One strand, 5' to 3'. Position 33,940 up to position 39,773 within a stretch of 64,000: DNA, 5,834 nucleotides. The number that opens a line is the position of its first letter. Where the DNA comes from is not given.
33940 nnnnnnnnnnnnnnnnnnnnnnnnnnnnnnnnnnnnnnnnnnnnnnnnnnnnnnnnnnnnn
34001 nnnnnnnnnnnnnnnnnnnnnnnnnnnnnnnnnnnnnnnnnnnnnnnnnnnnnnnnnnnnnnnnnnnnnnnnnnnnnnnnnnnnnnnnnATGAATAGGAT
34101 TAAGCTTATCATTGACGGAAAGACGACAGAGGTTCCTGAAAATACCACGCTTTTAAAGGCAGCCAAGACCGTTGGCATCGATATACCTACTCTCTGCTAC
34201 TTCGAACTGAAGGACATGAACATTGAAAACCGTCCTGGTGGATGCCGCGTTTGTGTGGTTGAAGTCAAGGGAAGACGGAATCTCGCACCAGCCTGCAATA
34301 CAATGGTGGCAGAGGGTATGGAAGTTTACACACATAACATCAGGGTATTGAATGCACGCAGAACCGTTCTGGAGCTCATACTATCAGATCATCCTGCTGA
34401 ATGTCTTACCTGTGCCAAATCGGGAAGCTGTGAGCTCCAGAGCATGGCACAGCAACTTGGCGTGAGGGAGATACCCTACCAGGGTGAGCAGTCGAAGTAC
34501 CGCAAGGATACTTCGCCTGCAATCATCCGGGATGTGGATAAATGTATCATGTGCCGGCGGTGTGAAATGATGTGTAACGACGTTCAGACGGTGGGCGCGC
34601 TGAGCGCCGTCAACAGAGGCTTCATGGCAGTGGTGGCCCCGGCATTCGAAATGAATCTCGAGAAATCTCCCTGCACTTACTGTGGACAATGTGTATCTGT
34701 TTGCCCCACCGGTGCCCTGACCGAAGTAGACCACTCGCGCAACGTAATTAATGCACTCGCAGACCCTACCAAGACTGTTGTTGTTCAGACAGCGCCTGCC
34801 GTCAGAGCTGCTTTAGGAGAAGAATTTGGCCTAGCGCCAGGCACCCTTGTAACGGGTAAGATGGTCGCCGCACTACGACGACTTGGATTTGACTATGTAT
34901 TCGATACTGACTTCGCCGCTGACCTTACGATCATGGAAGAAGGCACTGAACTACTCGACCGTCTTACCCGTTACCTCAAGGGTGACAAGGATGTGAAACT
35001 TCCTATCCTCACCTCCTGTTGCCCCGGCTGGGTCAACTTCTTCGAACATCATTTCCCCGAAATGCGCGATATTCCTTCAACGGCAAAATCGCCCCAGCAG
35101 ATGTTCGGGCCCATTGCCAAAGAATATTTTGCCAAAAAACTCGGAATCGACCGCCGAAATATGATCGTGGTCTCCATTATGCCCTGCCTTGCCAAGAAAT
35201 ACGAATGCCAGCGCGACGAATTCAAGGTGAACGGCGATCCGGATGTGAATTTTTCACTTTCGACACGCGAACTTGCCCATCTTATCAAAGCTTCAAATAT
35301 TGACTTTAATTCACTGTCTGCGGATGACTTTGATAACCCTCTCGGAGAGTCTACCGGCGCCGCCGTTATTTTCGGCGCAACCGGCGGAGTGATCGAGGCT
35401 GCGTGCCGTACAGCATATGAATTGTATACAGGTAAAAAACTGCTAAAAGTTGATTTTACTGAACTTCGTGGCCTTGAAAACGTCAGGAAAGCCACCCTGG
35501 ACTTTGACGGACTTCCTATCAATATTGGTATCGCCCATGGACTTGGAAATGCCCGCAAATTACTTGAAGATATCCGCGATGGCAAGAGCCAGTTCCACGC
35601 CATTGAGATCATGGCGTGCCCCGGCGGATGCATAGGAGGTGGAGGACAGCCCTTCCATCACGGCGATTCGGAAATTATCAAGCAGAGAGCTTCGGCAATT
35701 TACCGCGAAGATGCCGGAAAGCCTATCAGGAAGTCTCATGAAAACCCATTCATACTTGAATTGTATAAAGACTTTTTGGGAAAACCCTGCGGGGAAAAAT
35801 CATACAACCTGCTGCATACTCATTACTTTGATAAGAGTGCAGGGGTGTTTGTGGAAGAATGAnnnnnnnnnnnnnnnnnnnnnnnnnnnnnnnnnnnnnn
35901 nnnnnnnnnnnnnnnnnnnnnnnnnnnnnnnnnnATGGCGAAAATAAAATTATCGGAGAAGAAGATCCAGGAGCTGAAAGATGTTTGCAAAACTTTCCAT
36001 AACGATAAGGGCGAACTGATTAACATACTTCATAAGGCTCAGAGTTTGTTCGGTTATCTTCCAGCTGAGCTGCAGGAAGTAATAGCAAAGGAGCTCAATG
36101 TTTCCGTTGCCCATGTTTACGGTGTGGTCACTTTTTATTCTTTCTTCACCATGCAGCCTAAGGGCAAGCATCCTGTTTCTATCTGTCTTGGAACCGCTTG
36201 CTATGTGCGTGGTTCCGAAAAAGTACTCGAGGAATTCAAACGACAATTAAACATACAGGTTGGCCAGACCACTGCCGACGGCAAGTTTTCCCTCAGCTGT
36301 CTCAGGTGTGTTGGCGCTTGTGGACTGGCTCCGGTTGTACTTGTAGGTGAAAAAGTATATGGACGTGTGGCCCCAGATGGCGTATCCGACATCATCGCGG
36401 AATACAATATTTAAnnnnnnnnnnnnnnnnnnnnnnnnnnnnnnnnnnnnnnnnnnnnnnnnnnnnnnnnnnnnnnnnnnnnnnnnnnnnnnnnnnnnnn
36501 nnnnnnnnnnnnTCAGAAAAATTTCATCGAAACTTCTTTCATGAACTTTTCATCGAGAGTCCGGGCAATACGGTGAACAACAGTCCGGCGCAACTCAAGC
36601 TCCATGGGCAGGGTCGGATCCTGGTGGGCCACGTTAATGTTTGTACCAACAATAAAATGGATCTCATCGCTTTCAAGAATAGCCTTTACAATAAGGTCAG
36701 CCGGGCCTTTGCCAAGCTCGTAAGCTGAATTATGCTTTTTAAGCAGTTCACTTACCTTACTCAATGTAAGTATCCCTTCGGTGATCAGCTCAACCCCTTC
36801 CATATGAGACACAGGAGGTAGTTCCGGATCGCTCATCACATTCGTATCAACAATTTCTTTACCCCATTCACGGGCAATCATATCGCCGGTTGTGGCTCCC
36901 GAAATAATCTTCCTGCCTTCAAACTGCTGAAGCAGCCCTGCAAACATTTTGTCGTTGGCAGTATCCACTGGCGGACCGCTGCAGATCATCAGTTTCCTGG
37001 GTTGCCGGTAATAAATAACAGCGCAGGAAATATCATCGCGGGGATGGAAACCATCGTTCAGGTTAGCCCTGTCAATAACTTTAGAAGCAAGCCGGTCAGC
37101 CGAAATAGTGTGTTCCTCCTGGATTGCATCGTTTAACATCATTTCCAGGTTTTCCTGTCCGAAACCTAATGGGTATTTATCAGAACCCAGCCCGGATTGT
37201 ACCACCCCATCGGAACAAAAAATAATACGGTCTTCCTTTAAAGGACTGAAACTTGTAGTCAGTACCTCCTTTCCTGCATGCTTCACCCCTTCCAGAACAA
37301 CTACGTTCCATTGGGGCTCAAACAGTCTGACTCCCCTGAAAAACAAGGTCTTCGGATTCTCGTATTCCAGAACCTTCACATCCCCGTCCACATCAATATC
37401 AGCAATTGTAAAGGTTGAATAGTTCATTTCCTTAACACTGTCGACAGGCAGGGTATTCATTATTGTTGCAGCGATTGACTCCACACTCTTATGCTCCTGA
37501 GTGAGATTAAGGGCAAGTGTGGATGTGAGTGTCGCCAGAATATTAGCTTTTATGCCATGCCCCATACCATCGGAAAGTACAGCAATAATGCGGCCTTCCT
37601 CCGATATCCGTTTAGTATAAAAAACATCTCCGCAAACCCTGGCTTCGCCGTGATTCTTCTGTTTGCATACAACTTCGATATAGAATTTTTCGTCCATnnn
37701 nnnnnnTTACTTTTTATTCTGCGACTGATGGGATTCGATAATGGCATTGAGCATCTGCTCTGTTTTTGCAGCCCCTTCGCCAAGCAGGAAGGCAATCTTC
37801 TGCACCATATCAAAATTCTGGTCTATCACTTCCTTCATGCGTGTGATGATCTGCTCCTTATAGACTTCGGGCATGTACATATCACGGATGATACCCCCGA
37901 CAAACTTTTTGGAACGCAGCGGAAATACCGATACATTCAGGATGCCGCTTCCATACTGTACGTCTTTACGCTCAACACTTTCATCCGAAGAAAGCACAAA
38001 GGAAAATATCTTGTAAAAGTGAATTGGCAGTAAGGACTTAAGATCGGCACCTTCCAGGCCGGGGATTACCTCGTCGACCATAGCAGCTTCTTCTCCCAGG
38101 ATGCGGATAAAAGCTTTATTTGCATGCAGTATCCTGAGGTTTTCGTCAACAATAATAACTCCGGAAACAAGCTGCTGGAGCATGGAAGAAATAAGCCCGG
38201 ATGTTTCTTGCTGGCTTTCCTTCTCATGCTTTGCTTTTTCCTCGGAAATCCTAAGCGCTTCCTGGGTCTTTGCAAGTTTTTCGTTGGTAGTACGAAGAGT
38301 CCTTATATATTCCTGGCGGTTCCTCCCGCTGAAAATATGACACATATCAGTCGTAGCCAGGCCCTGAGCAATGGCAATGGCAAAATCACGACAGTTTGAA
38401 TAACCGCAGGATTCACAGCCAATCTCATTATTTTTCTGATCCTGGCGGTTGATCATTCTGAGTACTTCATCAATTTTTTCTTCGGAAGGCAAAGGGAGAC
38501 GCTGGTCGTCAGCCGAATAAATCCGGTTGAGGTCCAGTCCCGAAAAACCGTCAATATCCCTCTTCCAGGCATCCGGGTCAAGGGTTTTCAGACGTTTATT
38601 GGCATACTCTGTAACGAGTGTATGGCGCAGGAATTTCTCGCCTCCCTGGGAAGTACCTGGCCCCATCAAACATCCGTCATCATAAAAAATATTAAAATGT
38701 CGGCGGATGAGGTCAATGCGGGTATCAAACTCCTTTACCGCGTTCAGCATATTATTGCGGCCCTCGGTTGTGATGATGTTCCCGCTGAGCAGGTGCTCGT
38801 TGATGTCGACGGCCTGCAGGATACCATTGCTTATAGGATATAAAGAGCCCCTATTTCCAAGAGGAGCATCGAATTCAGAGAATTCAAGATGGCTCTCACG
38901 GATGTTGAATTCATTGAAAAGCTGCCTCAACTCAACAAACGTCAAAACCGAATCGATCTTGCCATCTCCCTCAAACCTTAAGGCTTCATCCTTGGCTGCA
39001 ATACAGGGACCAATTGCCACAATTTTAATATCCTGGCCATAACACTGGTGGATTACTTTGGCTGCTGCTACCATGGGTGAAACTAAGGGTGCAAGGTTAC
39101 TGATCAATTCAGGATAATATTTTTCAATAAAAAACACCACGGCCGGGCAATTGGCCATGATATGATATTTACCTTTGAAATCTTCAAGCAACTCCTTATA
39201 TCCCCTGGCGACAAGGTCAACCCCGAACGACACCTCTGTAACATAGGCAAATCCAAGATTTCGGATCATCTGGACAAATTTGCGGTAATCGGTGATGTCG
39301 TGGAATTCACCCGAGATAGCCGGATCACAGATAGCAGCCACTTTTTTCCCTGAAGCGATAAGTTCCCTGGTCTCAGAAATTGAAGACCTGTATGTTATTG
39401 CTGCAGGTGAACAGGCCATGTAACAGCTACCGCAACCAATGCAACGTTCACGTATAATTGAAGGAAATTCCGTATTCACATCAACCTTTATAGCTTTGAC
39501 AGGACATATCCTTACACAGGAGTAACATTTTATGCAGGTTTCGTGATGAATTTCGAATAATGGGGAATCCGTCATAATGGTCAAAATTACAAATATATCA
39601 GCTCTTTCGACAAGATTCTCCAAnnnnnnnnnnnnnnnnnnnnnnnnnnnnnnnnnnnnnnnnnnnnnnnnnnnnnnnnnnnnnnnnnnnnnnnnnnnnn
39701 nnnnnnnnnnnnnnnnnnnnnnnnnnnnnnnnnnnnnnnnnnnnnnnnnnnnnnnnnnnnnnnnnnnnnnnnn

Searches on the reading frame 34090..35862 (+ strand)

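Call 44: search_protein_families(library=pfam, proteins=[window:34090-35862:+], max_evalue=0.00001)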
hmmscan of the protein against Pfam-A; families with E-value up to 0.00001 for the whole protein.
window:34090-35862:+ (590 aa): 9 families
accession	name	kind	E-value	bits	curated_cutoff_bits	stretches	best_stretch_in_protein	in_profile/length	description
PF02906.19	Fe_hyd_lg_C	-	4.1e-94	315.2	22.1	1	228-518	1-245/245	Iron only hydrogenase large subunit, C-terminal domain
PF02256.22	Fe_hyd_SSU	-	2.9e-24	85.3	24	1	528-582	2-56/56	Iron hydrogenase small subunit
PF10588.14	NADH-G_4Fe-4S_3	-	8.8e-19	67.2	27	1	90-128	1-39/40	NADH-ubiquinone oxidoreductase-G iron-sulfur binding region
PF13510.11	Fer2_4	-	4.7e-17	62.3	22.8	1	3-83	3-81/82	2Fe-2S iron-sulfur cluster binding domain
PF12838.12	Fer4_7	-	1.2e-07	32.5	27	1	151-209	1-52/52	4Fe-4S dicluster domain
PF22117.2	Fer4_Nqo3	-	2.9e-07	31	27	1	143-211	2-67/67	NADH-quinone oxidoreductase subunit 3, ferredoxin-like domain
PF00111.32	Fer2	-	3.8e-07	30.4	21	1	8-61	3-49/77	2Fe-2S iron-sulfur cluster binding domain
PF14697.11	Fer4_21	-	1.2e-06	29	35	1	148-209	4-56/59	4Fe-4S dicluster domain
PF00037.32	Fer4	-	1.3e-06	28.4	21.1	1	195-211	8-24/24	4Fe-4S binding domain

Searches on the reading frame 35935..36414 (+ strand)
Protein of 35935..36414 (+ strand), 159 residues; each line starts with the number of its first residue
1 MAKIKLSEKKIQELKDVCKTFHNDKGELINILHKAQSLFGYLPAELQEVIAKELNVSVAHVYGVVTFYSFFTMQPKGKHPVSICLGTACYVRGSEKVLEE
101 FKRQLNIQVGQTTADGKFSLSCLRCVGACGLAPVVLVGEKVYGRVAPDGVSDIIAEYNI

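Call 44: search_protein_families(library=pfam, proteins=[window:35935-36414:+], max_evalue=0.00001)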
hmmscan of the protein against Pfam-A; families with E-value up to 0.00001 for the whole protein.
window:35935-36414:+ (159 aa): 1 family
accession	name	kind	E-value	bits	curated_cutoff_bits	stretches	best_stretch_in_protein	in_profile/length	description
PF01257.25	2Fe-2S_thioredx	-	4.5e-51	172.9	24.8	1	15-157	2-144/145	Thioredoxin-like [2Fe-2S] ferredoxin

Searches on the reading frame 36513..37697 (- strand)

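Call 44: search_protein_families(library=pfam, proteins=[window:36513-37697:-], max_evalue=0.00001)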
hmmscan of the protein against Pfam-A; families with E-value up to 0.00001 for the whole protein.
window:36513-37697:- (394 aa): 1 family
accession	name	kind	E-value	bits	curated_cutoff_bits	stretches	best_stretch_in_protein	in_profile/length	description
PF07228.17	SpoIIE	-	3.6e-15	56.9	25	1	34-228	2-189/192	Stage II sporulation protein E (SpoIIE)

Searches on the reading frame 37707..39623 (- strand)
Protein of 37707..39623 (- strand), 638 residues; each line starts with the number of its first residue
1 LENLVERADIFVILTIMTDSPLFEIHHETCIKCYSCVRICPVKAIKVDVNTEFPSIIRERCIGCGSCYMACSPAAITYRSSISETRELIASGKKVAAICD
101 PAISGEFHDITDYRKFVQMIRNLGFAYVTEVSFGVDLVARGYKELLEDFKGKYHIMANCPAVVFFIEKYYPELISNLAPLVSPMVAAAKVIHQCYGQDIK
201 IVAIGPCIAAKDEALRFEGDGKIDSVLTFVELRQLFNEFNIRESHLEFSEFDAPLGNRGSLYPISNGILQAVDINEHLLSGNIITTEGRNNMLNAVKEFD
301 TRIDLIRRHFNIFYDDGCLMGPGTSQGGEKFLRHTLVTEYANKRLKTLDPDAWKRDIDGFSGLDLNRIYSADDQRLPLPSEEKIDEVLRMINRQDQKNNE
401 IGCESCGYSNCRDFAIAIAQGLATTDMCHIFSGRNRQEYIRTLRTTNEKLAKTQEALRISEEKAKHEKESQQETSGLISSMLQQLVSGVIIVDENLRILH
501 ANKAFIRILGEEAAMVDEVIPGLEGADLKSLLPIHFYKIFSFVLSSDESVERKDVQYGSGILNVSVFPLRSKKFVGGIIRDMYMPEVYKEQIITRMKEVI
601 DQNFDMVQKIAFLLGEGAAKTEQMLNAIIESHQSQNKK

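Call 44: search_protein_families(library=pfam, proteins=[window:37707-39623:-], max_evalue=0.00001)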
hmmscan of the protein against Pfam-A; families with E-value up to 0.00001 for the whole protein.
window:37707-39623:- (638 aa): 10 families
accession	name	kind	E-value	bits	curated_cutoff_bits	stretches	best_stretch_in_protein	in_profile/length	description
PF02906.19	Fe_hyd_lg_C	-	5e-40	138.1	22.1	1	93-299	1-222/245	Iron only hydrogenase large subunit, C-terminal domain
PF00037.32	Fer4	-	3.2e-09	36.7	21.1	1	24-46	2-24/24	4Fe-4S binding domain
PF13237.11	Fer4_10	-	1.9e-08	34.6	25.5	1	25-71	4-52/53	4Fe-4S dicluster domain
PF12838.12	Fer4_7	-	6.9e-08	33.3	27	1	29-72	1-49/52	4Fe-4S dicluster domain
PF14697.11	Fer4_21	-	2.9e-07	30.9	35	1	24-72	2-52/59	4Fe-4S dicluster domain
PF04060.18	FeS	-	8.7e-07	29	23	1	403-428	6-31/33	Putative Fe-S cluster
PF13188.13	PAS_8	-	1.5e-06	28.4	21.8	1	478-524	3-51/65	PAS domain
PF12837.12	Fer4_6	-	4.5e-06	26.8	25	0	53-76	1-24/24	4Fe-4S binding domain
PF12797.12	Fer4_2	-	4.7e-06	26.7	24.5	0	54-72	3-21/22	4Fe-4S binding domain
PF13187.11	Fer4_9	-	8.9e-06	26.1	27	1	30-73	2-49/52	4Fe-4S dicluster domain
